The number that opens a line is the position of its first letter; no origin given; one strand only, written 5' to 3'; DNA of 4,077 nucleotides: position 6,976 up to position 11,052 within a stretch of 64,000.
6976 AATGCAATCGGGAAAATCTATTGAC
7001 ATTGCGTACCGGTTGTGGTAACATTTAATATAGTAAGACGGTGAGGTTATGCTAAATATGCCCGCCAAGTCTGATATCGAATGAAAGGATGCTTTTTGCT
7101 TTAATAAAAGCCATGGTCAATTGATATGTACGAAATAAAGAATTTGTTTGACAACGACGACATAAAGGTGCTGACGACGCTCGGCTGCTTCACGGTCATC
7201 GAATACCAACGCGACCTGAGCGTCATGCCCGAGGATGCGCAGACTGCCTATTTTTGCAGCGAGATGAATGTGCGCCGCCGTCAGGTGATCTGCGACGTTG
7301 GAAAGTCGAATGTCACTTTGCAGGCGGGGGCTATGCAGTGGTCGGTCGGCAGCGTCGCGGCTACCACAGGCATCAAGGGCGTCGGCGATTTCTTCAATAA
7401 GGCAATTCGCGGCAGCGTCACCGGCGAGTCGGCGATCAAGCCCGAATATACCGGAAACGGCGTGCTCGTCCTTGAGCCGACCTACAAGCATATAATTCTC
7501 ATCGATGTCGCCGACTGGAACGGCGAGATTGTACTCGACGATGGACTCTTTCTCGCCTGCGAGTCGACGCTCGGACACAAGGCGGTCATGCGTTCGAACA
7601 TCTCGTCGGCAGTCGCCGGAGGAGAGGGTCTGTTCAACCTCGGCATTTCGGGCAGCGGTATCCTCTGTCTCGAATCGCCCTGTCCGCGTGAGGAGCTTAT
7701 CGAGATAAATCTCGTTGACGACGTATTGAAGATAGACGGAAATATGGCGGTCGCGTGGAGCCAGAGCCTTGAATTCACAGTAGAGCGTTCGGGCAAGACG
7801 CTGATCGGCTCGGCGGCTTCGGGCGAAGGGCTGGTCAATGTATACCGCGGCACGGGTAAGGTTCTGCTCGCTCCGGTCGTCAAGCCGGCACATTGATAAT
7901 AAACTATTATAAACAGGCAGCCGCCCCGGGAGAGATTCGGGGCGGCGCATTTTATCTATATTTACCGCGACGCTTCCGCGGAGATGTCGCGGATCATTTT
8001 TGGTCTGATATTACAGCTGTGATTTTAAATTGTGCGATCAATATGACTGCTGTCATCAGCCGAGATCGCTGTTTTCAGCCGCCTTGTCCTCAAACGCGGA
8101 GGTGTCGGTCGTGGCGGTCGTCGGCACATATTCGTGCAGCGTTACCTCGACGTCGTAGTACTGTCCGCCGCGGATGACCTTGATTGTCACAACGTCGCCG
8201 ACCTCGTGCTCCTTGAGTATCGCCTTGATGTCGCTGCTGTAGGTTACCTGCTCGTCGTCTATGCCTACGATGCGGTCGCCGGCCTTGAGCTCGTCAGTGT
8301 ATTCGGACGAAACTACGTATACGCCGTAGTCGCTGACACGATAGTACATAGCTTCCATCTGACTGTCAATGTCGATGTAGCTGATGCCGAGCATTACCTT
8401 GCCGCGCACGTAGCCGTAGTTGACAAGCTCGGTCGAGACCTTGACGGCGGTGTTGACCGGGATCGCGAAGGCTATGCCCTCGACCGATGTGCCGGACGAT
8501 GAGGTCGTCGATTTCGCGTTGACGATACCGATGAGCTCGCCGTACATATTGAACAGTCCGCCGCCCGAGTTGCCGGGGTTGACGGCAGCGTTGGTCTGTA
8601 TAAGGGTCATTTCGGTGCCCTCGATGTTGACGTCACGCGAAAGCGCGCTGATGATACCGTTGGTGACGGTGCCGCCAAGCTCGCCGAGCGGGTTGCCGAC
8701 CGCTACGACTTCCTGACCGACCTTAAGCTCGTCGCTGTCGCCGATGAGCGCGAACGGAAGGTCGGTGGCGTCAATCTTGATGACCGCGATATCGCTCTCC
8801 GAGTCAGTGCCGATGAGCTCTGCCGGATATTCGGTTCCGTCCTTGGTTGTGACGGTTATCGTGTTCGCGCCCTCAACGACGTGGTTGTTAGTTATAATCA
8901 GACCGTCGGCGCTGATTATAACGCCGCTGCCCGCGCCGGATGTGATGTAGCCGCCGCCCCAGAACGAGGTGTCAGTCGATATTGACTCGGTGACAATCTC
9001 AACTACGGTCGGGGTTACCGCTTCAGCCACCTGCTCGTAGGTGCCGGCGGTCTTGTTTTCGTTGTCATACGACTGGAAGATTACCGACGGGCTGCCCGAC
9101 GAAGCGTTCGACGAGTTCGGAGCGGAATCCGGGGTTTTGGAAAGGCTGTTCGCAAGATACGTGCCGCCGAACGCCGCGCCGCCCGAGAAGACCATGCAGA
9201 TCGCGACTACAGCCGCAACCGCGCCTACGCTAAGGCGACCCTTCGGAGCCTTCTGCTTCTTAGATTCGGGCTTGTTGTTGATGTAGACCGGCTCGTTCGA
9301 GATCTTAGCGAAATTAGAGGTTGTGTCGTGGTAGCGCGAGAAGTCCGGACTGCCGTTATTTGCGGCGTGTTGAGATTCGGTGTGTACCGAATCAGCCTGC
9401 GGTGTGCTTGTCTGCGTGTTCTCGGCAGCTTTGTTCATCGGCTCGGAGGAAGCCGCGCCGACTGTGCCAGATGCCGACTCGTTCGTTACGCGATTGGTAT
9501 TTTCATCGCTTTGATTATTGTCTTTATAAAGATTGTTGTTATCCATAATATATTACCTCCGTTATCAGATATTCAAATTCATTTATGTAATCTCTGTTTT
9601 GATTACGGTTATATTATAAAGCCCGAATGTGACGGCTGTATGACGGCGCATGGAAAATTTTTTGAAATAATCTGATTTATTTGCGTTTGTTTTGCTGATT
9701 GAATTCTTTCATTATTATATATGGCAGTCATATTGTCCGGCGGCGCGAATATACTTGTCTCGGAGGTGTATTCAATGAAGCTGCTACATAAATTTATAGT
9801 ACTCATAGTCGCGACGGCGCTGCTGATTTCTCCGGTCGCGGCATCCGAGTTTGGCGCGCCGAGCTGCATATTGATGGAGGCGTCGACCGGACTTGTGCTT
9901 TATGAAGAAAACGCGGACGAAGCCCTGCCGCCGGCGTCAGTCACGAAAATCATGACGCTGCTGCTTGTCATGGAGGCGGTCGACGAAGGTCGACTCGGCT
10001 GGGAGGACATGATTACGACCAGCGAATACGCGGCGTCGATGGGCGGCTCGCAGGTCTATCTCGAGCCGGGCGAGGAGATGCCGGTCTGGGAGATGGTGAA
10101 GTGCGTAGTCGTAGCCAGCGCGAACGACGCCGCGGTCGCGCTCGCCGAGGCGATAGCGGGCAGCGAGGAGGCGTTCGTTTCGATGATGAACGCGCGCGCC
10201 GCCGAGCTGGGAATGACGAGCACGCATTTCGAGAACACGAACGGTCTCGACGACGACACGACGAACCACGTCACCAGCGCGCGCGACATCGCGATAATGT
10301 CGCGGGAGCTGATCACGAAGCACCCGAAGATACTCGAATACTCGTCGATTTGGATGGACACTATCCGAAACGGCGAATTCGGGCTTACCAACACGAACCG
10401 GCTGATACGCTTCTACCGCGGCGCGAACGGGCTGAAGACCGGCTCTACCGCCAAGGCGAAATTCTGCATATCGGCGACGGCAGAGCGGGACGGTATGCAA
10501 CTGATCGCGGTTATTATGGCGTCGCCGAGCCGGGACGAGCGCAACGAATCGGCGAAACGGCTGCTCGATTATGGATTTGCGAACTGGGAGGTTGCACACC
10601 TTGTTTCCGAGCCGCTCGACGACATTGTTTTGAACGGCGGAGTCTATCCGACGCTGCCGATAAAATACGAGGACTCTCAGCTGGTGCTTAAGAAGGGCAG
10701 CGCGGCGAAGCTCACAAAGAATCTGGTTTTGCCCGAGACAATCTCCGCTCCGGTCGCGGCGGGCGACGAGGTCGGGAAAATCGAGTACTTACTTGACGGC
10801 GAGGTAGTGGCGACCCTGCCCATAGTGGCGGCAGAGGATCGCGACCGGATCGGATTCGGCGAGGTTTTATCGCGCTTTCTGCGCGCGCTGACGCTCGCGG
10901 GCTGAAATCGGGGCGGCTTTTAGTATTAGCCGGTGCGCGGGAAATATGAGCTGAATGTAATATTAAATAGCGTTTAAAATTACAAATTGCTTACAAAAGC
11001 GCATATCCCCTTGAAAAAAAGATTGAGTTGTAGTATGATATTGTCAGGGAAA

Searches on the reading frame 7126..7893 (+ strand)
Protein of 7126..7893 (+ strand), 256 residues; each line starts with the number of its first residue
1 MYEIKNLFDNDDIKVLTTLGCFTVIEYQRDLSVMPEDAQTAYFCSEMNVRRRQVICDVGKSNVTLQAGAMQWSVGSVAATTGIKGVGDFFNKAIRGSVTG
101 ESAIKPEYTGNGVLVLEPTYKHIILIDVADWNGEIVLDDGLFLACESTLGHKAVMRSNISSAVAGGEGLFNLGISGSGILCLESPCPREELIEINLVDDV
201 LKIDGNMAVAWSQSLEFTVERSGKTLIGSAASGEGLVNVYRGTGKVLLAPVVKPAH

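Call 18: search_protein_families(library=pfam, proteins=[window:7126-7893:+], max_evalue=0.001)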
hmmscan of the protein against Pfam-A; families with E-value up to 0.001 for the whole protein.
window:7126-7893:+ (256 aa): 1 family
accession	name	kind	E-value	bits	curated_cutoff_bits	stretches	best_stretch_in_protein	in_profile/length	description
PF01987.23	AIM24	-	4.9e-40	137.9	25.7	1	54-250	11-204/205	Mitochondrial biogenesis AIM24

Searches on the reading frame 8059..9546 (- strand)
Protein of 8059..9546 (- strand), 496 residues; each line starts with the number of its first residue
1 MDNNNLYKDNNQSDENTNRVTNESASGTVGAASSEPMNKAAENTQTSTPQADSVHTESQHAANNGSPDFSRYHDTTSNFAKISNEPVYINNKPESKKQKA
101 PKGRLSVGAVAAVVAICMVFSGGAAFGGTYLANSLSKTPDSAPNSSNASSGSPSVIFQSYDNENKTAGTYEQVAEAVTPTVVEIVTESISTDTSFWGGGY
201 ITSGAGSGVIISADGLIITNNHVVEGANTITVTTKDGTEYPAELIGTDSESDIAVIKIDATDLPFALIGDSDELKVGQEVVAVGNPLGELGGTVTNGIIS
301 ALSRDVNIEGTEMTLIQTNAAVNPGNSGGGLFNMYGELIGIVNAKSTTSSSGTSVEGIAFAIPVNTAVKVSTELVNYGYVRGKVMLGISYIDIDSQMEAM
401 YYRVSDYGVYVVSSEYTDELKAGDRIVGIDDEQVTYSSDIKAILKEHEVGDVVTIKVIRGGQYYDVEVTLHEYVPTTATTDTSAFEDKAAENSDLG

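Call 18: search_protein_families(library=pfam, proteins=[window:8059-9546:-], max_evalue=0.001)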
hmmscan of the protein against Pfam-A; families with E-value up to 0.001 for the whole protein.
window:8059-9546:- (496 aa): 4 families
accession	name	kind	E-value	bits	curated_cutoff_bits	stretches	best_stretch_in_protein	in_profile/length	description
PF13365.12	Trypsin_2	-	5.2e-37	128.2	27.6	1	206-341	1-144/144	Trypsin-like peptidase domain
PF00089.32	Trypsin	-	1.3e-16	61.6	20.6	1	196-369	15-218/220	Trypsin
PF13180.12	PDZ_2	-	2e-09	38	27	1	386-470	3-80/80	PDZ domain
PF10459.15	Peptidase_S46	-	7e-05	22.1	22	0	203-227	46-70/698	Peptidase S46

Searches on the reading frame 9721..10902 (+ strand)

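Call 18: search_protein_families(library=pfam, proteins=[window:9721-10902:+], max_evalue=0.001)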
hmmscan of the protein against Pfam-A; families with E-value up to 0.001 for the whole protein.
window:9721-10902:+ (394 aa): 4 families
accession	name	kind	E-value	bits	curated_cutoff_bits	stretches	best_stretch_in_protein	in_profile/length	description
PF00768.25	Peptidase_S11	-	2.4e-73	247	27.6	1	41-268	7-237/239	D-alanyl-D-alanine carboxypeptidase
PF13354.11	Beta-lactamase2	-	5.2e-15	55.8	22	1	61-200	13-149/214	Beta-lactamase enzyme family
PF07943.18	PBP5_C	-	8.5e-13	48.7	21.2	1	317-374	32-89/91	Penicillin-binding protein 5, C-terminal domain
PF00144.29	Beta-lactamase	-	0.00029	20.6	27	0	65-101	46-80/329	Beta-lactamase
